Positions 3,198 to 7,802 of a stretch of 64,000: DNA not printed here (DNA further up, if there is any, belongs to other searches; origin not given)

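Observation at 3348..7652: P5-type ATPase in which the TM4 PP(E/A)LP motif appears replaced (IIPFWST)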

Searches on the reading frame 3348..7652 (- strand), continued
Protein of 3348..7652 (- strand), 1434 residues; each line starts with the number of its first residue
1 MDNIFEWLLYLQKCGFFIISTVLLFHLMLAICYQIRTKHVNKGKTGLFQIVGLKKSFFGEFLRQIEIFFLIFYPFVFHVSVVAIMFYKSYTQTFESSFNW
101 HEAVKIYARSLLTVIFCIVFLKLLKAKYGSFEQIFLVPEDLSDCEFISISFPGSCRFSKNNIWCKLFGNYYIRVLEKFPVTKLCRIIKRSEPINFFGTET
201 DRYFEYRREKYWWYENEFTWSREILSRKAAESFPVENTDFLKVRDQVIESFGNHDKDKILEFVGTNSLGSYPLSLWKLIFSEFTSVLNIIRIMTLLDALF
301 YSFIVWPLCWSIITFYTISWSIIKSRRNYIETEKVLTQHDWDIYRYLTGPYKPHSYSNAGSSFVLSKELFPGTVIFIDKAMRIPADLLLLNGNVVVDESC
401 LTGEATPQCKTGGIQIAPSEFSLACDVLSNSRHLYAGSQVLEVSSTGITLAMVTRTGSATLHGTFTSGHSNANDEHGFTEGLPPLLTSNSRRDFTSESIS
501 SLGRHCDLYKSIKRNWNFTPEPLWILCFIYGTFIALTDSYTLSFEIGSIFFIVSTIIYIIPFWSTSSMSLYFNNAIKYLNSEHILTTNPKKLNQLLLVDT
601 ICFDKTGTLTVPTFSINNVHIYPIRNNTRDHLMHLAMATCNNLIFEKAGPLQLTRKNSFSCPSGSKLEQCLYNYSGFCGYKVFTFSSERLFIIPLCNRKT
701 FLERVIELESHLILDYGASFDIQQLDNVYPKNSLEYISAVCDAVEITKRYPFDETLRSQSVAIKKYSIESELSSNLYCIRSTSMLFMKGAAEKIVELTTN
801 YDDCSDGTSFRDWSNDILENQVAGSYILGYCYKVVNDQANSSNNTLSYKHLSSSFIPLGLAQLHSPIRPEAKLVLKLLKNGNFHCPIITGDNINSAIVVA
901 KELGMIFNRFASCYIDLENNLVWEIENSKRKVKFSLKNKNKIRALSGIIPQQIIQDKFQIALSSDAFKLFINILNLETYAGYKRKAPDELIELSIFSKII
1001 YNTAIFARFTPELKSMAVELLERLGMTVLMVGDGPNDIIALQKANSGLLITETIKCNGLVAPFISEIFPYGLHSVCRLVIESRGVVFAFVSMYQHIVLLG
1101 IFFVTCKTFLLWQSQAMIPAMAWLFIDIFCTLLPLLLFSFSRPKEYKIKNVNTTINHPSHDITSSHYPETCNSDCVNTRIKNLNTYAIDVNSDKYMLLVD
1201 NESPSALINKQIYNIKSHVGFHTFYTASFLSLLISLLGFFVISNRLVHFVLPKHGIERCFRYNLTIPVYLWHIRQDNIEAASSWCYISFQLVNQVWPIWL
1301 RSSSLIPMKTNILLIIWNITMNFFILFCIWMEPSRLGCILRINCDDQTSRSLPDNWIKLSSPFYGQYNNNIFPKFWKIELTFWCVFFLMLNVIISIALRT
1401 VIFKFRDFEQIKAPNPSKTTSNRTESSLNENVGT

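Call 5: find_homologous_proteins(query=window:3348-7652:-, max_evalue=0.001)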
Query window:3348-7652:- (1434 aa): 60 proteins with E <= 0.001 among 5861 candidates.
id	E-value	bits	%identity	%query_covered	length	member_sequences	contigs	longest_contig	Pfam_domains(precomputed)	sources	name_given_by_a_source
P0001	0.0e+0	3301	100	100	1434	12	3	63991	PF00702.33,PF00122.26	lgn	-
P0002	0.0e+0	2673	81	100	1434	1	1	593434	PF00702.33,PF00122.26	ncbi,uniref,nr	ncbi:E1-E2 ATPase family [Cryptosporidium sp. chipmunk genotype I]|uniref:E1-E2 ATPase family n=1 Ta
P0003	0.0e+0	2378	73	100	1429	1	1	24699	PF00702.33,PF00122.26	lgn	-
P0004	0.0e+0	2341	72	100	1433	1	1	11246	PF00702.33,PF13246.13,PF00122.26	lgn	-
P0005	0.0e+0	2328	73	96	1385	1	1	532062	PF00702.33,PF00122.26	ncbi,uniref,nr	ncbi:cation transporter [Cryptosporidium ubiquitum]|uniref:Cation transporter n=1 Tax=Cryptosporidiu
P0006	0.0e+0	2129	70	92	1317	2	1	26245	PF00702.33,PF00122.26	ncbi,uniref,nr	ncbi:putative magnesium-transporting ATPase [Cryptosporidium canis]|uniref:Magnesium-transporting AT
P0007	0.0e+0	1622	53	98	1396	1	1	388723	PF00702.33,PF00122.26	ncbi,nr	ncbi:E1-E2 ATPase family protein [Cryptosporidium felis]|nr:E1-E2 ATPase family protein [Cryptospori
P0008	0.0e+0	1077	41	97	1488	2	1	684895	PF00702.33,PF00122.26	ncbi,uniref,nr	ncbi:hypothetical protein FG379_002090 [Cryptosporidium bovis]|uniref:uncharacterized protein n=1 Ta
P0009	1.5e-17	80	31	9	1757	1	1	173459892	PF00702.33,PF13246.13,PF00122.26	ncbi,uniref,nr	ncbi:ATP13A1 [Cordylochernes scorpioides]|uniref:ATP13A1 n=1 Tax=Cordylochernes scorpioides TaxID=51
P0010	8.9e-14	68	23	19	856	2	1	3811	PF00702.33,PF13246.13,PF00689.27,PF00690.32,PF00122.26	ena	-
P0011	5.8e-13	65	22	21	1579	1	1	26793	PF00702.33,PF13246.13,PF00122.26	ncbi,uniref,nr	ncbi:Endoplasmic reticulum transmembrane helix translocase [Aduncisulcus paluster]|uniref:Endoplasmi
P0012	4.3e-10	56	23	45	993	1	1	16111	PF00702.33,PF13246.13,PF00689.27,PF00690.32,PF00122.26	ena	-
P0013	6.2e-10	55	25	25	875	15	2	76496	PF00702.33,PF13246.13,PF00689.27,PF00690.32,PF00122.26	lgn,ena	-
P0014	1.6e-9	54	23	17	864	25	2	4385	PF00702.33,PF13246.13,PF00689.27,PF00690.32,PF00122.26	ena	-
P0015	4.8e-9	52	23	21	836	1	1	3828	PF00702.33,PF13246.13,PF00689.27,PF00690.32,PF00122.26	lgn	-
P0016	6.5e-9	52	27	21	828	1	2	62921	PF00702.33,PF00689.27,PF00690.32,PF00122.26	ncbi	-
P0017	2.5e-8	50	29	17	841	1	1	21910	PF00702.33,PF13246.13,PF00689.27,PF00690.32,PF00122.26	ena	-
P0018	3.1e-8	50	22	23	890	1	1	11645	PF00702.33,PF13246.13,PF00689.27,PF08282.19,PF00690.32,PF00122.26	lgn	-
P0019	3.8e-8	49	20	13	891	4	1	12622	PF00702.33,PF13246.13,PF00689.27,PF08282.19,PF00690.32,PF00122.26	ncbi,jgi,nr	ncbi:MAG: cation-transporting P-type ATPase [Deltaproteobacteria bacterium]|jgi:sodium/potassium-tra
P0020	5.4e-8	49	22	19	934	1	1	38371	PF00702.33,PF13246.13,PF00689.27,PF08282.19,PF00690.32,PF00122.26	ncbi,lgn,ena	-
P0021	5.8e-8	49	32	8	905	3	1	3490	PF00702.33,PF13246.13,PF00689.27,PF00122.26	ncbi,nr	ncbi:magnesium-translocating P-type ATPase, partial [Candidatus Bathyarchaeota archaeon]|nr:magnesiu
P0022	1.3e-7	48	24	20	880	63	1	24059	PF00702.33,PF08282.19,PF00122.26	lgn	-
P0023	1.9e-7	47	27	15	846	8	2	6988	PF00702.33,PF13246.13,PF00689.27,PF08282.19,PF00690.32,PF00122.26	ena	-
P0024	3.0e-7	46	27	9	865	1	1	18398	PF00702.33,PF13246.13,PF00689.27,PF08282.19,PF00690.32,PF00122.26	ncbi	-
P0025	3.3e-7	46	23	27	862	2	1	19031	PF00702.33,PF13246.13,PF00689.27,PF00690.32,PF00122.26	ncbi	ncbi:MAG: cation-translocating P-type ATPase [Erysipelotrichaceae bacterium]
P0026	7.5e-7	45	27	20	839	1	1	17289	PF00702.33,PF13246.13,PF00689.27,PF00690.32,PF00122.26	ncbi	-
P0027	1.0e-6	45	24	18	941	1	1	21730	PF00702.33,PF13246.13,PF00689.27,PF08282.19,PF00690.32,PF00122.26,PF12710.14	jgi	jgi:P-type Ca2+ transporter type 2C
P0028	1.1e-6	44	26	14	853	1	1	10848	PF00702.33,PF13246.13,PF00689.27,PF00690.32,PF00122.26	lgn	-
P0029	1.5e-6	44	21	38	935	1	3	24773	PF00702.33,PF13246.13,PF00689.27,PF08282.19,PF00690.32,PF00122.26,PF12710.14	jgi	jgi:P-type Ca2+ transporter type 2C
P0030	1.5e-6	44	34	7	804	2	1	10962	PF00702.33,PF13246.13,PF00689.27,PF00690.32,PF00122.26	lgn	-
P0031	1.7e-6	44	24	25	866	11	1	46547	PF00702.33,PF13246.13,PF00689.27,PF00690.32,PF00122.26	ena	-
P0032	1.9e-6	44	26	18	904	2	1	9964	PF00702.33,PF13246.13,PF00689.27,PF00690.32,PF00122.26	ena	-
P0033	2.0e-6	44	47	4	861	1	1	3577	PF00702.33,PF13246.13,PF00689.27,PF00690.32,PF00122.26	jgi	jgi:P-type Ca2+ transporter type 2C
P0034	2.2e-6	43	26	17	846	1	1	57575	PF00702.33,PF13246.13,PF00689.27,PF00690.32,PF00122.26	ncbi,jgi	jgi:Ca2+-transporting ATPase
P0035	4.0e-6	43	29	9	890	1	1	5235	PF00702.33,PF13246.13,PF00689.27,PF08282.19,PF00690.32,PF00122.26,PF12710.14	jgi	-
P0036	4.8e-6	42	30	6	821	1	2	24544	PF00702.33,PF00122.26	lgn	-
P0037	7.0e-6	42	31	8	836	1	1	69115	PF00702.33,PF13246.13,PF00689.27,PF00690.32,PF00122.26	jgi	jgi:Ca2+-transporting ATPase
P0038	7.1e-6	42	40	4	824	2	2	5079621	PF00702.33,PF13246.13,PF00689.27,PF00690.32,PF00122.26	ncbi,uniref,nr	ncbi:cation-translocating P-type ATPase [Flavisolibacter ginsenosidimutans]|uniref:Cation-translocat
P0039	7.7e-6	42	48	3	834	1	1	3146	PF00702.33,PF13246.13,PF00689.27,PF08282.19,PF00690.32,PF00122.26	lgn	-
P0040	9.6e-6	41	23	24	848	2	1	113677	PF00702.33,PF13246.13,PF00689.27,PF00690.32,PF00122.26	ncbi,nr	ncbi:MAG: HAD-IC family P-type ATPase [Candidatus Magasanikbacteria bacterium]|nr:HAD-IC family P-ty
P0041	9.8e-6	41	22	19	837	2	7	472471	PF00702.33,PF13246.13,PF00689.27,PF08282.19,PF00690.32,PF00122.26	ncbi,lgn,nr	ncbi:MAG: magnesium-translocating P-type ATPase [Cyclobacteriaceae bacterium]|nr:magnesium-transloca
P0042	1.1e-5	41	22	21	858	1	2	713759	PF00702.33,PF13246.13,PF00689.27,PF08282.19,PF00122.26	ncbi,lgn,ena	-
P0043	1.2e-5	41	22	22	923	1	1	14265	PF00702.33,PF13246.13,PF00689.27,PF00690.32,PF00122.26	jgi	jgi:sodium/potassium-transporting ATPase subunit alpha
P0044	1.7e-5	41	32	8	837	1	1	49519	PF00702.33,PF13246.13,PF00689.27,PF00690.32,PF00122.26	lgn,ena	-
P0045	2.2e-5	40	36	5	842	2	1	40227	PF00702.33,PF00122.26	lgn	-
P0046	2.3e-5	40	21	17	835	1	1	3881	PF00702.33,PF00689.27,PF08282.19,PF00690.32,PF00122.26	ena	-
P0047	2.4e-5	40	23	20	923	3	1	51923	PF00702.33,PF13246.13,PF00689.27,PF00690.32,PF00122.26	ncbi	-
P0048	3.5e-5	40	35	4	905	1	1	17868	PF00702.33,PF13246.13,PF00689.27,PF08282.19,PF00690.32,PF00122.26,PF12710.14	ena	-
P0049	5.0e-5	39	24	19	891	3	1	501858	PF00702.33,PF13246.13,PF00689.27,PF00690.32,PF00122.26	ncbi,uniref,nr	ncbi:cation-translocating P-type ATPase [Desulfuromonas thiophila]|uniref:Sodium/potassium-transport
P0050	5.2e-5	39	25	10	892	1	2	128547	PF00702.33,PF13246.13,PF00689.27,PF00690.32,PF00122.26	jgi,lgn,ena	-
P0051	5.4e-5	39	25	22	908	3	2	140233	PF00702.33,PF13246.13,PF00689.27,PF00690.32,PF00122.26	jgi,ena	-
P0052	5.7e-5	39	23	25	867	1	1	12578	PF00702.33,PF13246.13,PF00689.27,PF00690.32,PF00122.26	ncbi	-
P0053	6.4e-5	39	23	29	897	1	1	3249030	PF00702.33,PF13246.13,PF00689.27,PF00690.32,PF00122.26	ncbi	-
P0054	1.0e-4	38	27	9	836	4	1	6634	PF00702.33,PF13246.13,PF00689.27,PF08282.19,PF00690.32,PF00122.26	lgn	-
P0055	1.1e-4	38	32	7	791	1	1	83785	PF00702.33,PF08282.19,PF00122.26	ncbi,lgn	-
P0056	2.6e-4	37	24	19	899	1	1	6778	PF00702.33,PF13246.13,PF00689.27,PF00690.32,PF00122.26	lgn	-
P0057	2.7e-4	37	22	17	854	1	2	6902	PF00702.33,PF13246.13,PF00689.27,PF08282.19,PF00690.32,PF00122.26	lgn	-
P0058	3.8e-4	36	25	20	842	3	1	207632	PF00702.33,PF13246.13,PF00689.27,PF08282.19,PF00122.26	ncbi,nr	ncbi:MAG: cation-translocating P-type ATPase [Bacteroidetes bacterium]|nr:cation-translocating P-typ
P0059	5.8e-4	35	22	19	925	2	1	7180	PF00702.33,PF13246.13,PF00689.27,PF00690.32,PF00122.26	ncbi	-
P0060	6.2e-4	35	27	15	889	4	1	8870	PF00702.33,PF13246.13,PF00689.27,PF00690.32,PF00122.26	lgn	-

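Call 28: search_protein_families(library=ncbifam, proteins=[window:3348-7652:-], max_evalue=0.01)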
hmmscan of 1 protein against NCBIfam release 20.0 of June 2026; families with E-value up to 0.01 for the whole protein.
window:3348-7652:- (1434 aa): 18 families
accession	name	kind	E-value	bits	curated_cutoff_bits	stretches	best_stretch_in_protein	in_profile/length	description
TIGR01657.1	P-ATPase-V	hypoth_equivalog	8e-74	248.8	618.25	2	549-1145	398-917/1055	ATP13A2 family polyamine export P-type ATPase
TIGR01494.1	ATPase_P-type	subfamily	8.1e-41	140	62.3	4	998-1050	358-410/478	HAD-IC family P-type ATPase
TIGR01525.1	ATPase-IB_hvy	subfamily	1.3e-28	100.2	346.25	4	570-638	220-287/560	heavy metal translocating P-type ATPase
TIGR01522.1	ATPase-IIA2_Ca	equivalog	2.1e-24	85.4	798.3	3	761-907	404-541/854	calcium-transporting P-type ATPase, PMR1-type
TIGR01511.1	ATPase-IB1_Cu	subfamily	3.9e-23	82.1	397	4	367-417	92-142/542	copper-translocating P-type ATPase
TIGR01647.1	ATPase-IIIA_H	equivalog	1.1e-21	76.8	615.5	3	988-1129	497-636/755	plasma-membrane proton-efflux P-type ATPase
TIGR01523.1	ATPase-IID_K-Na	equivalog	3e-20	71.5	645.05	2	252-612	28-367/997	potassium/sodium efflux P-type ATPase, fungal-type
TIGR01524.1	ATPase-IIIB_Mg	equivalog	4.8e-18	64.4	610.75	2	357-482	137-254/867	magnesium-translocating P-type ATPase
TIGR01512.1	ATPase-IB2_Cd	subfamily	5e-18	65.1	313.5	2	364-416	64-116/494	cadmium family heavy metal-translocating P-type ATPase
TIGR01517.1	ATPase-IIB_Ca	equivalog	4e-14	51.8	507.05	0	998-1049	600-650/882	calcium-translocating P-type ATPase, PMCA-type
NF008262.1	PRK11033.1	equivalog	1.1e-13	50.6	1005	1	364-417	245-298/731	zinc/cadmium/mercury/lead-transporting ATPase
TIGR01116.1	ATPase-IIA1_Ca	equivalog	1.9e-13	49.5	703.4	1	366-472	75-173/799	calcium-translocating P-type ATPase, SERCA-type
TIGR01106.1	ATPase-IIC_X-K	subfamily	6.6e-12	44.1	946.1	1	1001-1048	659-706/997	Na,H/K antiporter P-type ATPase subunit alpha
NF011702.0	PRK15122.1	subfamily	3.7e-11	41.7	975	1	997-1050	613-666/907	magnesium-translocating P-type ATPase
NF033775.1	P_type_ZntA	exception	7.2e-11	41.1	1240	1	364-418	250-304/732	Zn(II)/Cd(II)/Pb(II) translocating P-type ATPase ZntA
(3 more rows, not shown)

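Call 38: search_protein_representatives(alignment_id=A2)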
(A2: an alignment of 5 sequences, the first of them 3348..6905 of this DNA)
Query: 5 sequences, 1182 profile positions. Proteins with E-value up to 0.001 (for the whole library): 20262; up to 1e-10: 6022; up to 1e-30: 220. The best 150 are listed.
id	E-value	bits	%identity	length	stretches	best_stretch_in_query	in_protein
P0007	0.0e+00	2044.2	-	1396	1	2-1161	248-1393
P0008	0.0e+00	1821.6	-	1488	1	2-1153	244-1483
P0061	1.9e-247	840.4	-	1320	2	4-917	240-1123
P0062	4.0e-69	249.8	-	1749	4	532-898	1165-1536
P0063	3.0e-63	230.4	-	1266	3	11-374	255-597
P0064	7.2e-62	225.8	-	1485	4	535-897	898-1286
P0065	9.3e-60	218.8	-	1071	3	536-881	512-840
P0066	2.4e-59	217.4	-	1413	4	568-897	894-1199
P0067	2.0e-57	211.1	-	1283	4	533-887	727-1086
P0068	5.9e-57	209.5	-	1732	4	14-363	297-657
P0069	1.9e-56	207.8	-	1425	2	12-862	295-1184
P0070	1.6e-52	194.8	-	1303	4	567-880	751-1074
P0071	4.2e-52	193.4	-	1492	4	573-896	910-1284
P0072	4.7e-51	190.0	-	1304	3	14-371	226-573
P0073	4.1e-50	186.9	-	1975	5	981-1158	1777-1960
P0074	1.6e-45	171.6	-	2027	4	12-373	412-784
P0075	2.2e-44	167.9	-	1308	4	987-1129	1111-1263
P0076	4.9e-43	163.4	-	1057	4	7-217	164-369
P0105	3.8e-38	147.2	-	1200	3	495-897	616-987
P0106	1.0e-37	145.8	-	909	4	592-854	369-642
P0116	3.7e-37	143.9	-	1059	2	533-883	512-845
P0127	2.6e-36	141.1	-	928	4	733-896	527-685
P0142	1.9e-35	138.2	-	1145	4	114-217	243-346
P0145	2.5e-35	137.9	-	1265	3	536-896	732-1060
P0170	1.3e-33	132.2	-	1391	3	495-881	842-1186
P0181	3.2e-33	130.9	-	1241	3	564-896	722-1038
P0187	4.4e-33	130.4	-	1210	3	532-864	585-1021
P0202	8.7e-33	129.5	-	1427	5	746-901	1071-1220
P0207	1.1e-32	129.1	-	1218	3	577-802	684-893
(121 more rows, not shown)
